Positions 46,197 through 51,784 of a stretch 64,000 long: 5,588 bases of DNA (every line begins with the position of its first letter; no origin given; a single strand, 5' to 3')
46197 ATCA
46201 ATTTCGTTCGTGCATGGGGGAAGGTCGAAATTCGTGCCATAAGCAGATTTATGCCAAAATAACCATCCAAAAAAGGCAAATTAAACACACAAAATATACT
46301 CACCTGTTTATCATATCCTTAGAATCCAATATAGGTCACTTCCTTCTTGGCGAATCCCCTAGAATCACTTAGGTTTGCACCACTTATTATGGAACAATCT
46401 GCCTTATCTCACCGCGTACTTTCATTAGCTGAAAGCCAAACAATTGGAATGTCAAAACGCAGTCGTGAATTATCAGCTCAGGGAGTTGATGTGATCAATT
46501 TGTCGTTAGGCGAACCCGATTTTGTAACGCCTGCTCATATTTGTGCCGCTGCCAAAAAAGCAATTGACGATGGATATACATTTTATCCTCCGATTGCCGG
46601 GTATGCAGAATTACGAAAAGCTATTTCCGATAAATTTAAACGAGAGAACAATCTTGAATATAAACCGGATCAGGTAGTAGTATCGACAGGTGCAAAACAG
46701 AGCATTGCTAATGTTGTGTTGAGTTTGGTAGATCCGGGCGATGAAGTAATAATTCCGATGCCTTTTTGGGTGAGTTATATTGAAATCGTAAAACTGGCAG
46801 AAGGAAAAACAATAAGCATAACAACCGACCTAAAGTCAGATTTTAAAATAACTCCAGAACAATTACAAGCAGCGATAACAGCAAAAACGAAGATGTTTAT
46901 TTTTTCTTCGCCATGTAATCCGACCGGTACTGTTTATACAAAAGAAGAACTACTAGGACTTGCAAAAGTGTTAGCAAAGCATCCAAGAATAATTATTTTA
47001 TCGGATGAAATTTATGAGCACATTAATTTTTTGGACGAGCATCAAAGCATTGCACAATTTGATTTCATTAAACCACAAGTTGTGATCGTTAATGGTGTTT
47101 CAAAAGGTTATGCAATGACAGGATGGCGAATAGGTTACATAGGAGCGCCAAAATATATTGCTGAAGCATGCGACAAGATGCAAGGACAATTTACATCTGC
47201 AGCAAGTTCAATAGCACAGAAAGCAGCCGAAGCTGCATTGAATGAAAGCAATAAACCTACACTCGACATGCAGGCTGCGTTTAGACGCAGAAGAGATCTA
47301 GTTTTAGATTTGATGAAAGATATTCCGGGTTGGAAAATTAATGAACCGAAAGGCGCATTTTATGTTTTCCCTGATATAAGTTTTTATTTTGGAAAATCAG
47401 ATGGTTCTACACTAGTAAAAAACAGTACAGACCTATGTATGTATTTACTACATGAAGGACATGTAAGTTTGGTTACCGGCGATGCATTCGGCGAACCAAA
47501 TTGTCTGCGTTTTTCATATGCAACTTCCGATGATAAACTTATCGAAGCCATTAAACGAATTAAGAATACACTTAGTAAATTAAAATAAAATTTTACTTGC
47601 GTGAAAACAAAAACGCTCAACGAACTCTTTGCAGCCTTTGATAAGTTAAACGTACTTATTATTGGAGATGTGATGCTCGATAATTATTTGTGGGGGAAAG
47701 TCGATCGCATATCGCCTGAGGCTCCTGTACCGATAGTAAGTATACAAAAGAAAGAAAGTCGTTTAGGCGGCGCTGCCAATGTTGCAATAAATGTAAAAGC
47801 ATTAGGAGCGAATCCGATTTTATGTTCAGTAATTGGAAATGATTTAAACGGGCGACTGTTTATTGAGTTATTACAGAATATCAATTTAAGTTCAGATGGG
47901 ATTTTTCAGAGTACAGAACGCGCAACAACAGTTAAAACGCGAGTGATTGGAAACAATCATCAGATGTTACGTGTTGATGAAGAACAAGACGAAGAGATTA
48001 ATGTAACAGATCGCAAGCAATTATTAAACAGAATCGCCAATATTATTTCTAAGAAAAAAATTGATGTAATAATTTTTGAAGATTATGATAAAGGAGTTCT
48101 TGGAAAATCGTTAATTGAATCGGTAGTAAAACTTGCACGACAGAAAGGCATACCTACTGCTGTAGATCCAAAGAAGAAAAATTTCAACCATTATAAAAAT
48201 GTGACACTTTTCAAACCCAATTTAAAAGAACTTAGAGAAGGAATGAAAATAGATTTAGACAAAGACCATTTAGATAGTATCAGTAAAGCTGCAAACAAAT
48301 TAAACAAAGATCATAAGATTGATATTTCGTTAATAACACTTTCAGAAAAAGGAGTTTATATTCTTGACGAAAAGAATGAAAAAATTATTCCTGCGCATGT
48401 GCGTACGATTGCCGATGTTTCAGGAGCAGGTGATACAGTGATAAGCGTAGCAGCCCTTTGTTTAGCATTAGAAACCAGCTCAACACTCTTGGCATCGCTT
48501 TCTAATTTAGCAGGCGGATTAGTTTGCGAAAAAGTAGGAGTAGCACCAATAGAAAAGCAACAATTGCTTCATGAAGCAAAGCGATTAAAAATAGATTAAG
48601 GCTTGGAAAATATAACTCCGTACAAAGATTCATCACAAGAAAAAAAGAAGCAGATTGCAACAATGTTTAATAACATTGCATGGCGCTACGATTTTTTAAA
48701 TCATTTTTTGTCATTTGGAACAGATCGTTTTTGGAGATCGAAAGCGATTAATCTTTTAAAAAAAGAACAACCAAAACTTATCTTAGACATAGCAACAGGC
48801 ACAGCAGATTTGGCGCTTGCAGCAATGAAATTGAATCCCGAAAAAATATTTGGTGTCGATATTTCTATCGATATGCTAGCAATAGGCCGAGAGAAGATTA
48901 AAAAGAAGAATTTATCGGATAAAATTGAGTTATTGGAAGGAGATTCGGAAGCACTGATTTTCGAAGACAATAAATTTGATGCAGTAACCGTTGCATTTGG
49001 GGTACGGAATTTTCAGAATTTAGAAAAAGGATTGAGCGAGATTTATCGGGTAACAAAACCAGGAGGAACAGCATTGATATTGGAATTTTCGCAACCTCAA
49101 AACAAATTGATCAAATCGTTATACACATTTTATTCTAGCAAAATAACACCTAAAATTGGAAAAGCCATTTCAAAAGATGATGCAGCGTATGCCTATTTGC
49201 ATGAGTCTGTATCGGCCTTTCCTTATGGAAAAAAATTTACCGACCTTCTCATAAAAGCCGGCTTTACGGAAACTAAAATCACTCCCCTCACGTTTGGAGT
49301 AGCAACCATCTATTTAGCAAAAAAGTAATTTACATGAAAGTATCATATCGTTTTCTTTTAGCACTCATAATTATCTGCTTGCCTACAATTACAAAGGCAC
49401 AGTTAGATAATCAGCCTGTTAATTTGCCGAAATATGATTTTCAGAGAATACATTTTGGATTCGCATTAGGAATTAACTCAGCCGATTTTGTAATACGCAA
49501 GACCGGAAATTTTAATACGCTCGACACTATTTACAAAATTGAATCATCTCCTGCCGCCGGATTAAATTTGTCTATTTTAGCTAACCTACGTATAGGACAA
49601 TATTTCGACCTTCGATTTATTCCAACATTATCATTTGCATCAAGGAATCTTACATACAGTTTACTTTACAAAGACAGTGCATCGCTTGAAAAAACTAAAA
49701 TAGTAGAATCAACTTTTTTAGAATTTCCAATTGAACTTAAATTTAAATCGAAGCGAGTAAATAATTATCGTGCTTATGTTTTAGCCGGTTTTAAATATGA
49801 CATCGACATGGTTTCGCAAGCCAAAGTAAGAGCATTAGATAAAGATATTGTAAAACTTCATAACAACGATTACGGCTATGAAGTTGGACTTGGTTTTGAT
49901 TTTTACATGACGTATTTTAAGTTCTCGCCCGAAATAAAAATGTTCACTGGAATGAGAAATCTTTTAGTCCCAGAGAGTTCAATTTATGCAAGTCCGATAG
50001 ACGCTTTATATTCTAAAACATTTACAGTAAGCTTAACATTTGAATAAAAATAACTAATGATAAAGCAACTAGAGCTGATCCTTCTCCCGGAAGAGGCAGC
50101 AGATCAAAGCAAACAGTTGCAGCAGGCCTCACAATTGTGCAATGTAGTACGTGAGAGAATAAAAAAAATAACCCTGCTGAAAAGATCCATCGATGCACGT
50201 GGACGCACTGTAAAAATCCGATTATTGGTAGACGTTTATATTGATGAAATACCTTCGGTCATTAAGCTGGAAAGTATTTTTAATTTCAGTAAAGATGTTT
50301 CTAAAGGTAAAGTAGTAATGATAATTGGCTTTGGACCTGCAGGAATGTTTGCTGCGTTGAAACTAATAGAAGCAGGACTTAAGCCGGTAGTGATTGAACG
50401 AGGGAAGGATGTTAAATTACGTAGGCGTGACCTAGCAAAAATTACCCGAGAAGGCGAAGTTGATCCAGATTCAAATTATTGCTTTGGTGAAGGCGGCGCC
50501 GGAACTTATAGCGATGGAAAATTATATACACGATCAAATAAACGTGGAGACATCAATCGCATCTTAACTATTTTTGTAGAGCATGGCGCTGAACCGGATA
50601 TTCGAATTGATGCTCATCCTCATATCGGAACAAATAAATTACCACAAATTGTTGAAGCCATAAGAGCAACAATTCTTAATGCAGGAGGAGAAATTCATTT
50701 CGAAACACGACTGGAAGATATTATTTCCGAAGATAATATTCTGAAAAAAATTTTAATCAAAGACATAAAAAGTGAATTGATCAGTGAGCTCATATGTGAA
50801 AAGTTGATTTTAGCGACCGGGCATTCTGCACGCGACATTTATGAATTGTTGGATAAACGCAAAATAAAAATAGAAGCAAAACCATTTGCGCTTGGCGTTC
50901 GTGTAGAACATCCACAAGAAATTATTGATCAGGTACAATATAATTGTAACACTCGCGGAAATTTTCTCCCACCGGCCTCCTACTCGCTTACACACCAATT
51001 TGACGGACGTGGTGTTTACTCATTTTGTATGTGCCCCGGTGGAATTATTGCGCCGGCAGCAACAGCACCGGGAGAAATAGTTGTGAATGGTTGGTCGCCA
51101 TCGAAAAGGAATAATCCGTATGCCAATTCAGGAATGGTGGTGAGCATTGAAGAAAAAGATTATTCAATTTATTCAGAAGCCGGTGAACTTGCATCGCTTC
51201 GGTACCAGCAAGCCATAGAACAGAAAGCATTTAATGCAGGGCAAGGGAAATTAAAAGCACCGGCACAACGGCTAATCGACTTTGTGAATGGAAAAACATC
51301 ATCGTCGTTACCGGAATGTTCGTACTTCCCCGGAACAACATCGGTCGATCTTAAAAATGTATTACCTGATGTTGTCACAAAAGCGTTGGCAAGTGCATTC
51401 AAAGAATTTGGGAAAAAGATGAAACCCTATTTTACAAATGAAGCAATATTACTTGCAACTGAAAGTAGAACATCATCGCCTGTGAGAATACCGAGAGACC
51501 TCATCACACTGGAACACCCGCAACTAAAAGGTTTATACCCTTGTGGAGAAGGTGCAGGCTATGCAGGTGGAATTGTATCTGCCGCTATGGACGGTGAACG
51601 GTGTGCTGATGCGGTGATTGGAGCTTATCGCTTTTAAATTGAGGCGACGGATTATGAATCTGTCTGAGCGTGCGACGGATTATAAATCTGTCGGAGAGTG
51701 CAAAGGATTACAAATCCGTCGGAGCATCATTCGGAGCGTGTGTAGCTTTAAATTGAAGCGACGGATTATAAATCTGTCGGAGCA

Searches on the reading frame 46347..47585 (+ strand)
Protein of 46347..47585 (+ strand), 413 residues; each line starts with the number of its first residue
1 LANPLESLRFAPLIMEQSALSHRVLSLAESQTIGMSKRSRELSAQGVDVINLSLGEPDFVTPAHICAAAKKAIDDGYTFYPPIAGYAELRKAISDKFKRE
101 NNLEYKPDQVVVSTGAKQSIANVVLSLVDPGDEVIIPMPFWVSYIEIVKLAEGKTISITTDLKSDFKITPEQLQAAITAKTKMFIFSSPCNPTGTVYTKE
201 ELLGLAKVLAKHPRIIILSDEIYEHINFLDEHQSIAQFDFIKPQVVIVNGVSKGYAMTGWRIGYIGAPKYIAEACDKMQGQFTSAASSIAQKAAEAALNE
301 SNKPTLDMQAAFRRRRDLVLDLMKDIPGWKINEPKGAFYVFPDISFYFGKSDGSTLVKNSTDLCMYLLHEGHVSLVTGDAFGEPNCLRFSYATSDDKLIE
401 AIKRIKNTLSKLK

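Call 31: search_protein_families(library=pfam, proteins=[window:46347-47585:+], max_evalue=0.001)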
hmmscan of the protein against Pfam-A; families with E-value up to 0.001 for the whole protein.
window:46347-47585:+ (413 aa): 3 families
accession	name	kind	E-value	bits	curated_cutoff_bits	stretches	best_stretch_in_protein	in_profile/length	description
PF00155.27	Aminotran_1_2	-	2.4e-73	247.9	19.7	1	48-405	2-361/361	Aminotransferase class I and II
PF01053.26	Cys_Met_Meta_PP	-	5.1e-05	22.4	27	1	102-207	63-164/381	Cys/Met metabolism PLP-dependent enzyme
PF00266.25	Aminotran_5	-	0.00014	21.4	21.5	1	108-207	62-166/371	Aminotransferase class-V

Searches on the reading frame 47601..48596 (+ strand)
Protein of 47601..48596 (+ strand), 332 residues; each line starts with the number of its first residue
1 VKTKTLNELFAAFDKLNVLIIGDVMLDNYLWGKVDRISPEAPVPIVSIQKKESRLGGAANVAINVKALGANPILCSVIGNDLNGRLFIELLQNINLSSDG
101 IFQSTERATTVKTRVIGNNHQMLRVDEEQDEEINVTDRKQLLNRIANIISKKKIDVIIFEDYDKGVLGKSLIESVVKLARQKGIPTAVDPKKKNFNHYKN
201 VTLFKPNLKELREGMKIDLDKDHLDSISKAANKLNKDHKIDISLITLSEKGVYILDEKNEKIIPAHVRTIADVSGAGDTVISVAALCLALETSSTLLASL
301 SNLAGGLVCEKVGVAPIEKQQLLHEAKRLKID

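Call 31: search_protein_families(library=pfam, proteins=[window:47601-48596:+], max_evalue=0.001)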
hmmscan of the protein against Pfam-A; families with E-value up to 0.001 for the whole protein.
window:47601-48596:+ (332 aa): 1 family
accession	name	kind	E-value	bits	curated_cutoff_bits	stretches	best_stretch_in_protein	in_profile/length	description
PF00294.29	PfkB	-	8.1e-31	107.9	25.8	1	17-315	3-296/302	pfkB family carbohydrate kinase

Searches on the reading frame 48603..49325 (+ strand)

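Call 31: search_protein_families(library=pfam, proteins=[window:48603-49325:+], max_evalue=0.001)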
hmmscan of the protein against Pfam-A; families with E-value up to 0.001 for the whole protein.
window:48603-49325:+ (241 aa): 8 families
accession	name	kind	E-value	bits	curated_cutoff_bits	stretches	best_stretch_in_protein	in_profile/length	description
PF01209.24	Ubie_methyltran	-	4.3e-63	213.2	20.1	1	13-241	4-233/233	ubiE/COQ5 methyltransferase family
PF13649.12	Methyltransf_25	-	7.8e-20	71.8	27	1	60-155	1-97/97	Methyltransferase domain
PF08241.18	Methyltransf_11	-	7.2e-19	68.7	21.2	1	61-159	1-95/95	Methyltransferase domain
PF13847.12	Methyltransf_31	-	4.2e-15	56.1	27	1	60-179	7-130/145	Methyltransferase domain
PF08242.18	Methyltransf_12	-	1.1e-09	39.3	30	1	61-156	1-97/98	Methyltransferase domain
PF13489.12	Methyltransf_23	-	4.7e-08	33.4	27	1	43-168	8-127/164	Methyltransferase domain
PF06325.19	PrmA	-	2.8e-07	30.8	22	1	55-157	160-256/296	Ribosomal protein L11 methyltransferase (PrmA)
PF02353.26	CMAS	-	0.00086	19.1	27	0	50-171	56-176/273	Mycolic acid cyclopropane synthetase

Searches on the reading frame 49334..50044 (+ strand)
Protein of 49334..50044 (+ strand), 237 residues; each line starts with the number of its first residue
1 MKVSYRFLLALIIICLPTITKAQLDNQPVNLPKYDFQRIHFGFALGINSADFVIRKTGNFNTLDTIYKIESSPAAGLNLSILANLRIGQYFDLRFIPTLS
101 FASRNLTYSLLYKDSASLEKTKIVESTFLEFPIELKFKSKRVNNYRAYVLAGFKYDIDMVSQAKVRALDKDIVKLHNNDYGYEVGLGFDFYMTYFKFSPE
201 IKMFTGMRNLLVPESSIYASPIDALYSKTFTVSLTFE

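Call 31: search_protein_families(library=pfam, proteins=[window:49334-50044:+], max_evalue=0.001)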
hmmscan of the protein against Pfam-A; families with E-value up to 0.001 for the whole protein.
window:49334-50044:+ (237 aa): 1 family
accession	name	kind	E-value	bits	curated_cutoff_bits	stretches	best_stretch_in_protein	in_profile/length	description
PF13568.12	OMP_b-brl_2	-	5.8e-15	56.2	27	1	22-210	2-173/175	Outer membrane protein beta-barrel domain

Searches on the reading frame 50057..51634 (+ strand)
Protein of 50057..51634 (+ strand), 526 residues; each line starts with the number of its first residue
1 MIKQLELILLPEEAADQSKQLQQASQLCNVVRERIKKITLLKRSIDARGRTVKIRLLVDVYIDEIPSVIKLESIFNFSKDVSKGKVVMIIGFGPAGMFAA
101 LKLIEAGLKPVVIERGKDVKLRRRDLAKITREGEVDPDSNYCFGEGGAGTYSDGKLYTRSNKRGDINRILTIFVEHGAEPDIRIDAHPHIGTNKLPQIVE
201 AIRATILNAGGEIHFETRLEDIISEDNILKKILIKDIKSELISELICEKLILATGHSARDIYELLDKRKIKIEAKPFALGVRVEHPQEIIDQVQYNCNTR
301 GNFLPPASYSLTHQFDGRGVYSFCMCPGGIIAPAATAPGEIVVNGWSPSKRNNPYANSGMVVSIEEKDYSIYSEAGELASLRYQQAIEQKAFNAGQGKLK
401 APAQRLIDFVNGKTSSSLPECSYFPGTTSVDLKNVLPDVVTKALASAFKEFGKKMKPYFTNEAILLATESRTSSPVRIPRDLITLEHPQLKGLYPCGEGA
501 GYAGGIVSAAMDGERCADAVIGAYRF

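Call 31: search_protein_families(library=pfam, proteins=[window:50057-51634:+], max_evalue=0.001)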
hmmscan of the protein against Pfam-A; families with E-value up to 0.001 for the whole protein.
window:50057-51634:+ (526 aa): 6 families
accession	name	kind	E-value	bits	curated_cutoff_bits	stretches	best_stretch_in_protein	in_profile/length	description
PF21688.3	FAD-depend_C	-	9.3e-72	241.8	27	1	276-472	1-197/197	FAD-dependent protein, C-terminal domain-like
PF03486.20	HI0933_like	-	1.8e-07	31.3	50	1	87-273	3-188/244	HI0933-like protein Rossmann domain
PF01266.30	DAO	-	2.1e-06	28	27.9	0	198-281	151-231/353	FAD dependent oxidoreductase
PF07992.20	Pyr_redox_2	-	6.3e-06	26.2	26.1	1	87-260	3-113/291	Pyridine nucleotide-disulphide oxidoreductase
PF00890.30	FAD_binding_2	-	5.1e-05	23.1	20.4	0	87-118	2-33/414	FAD binding domain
PF01494.25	FAD_binding_3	-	0.00076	19.2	22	0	87-117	4-34/349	FAD binding domain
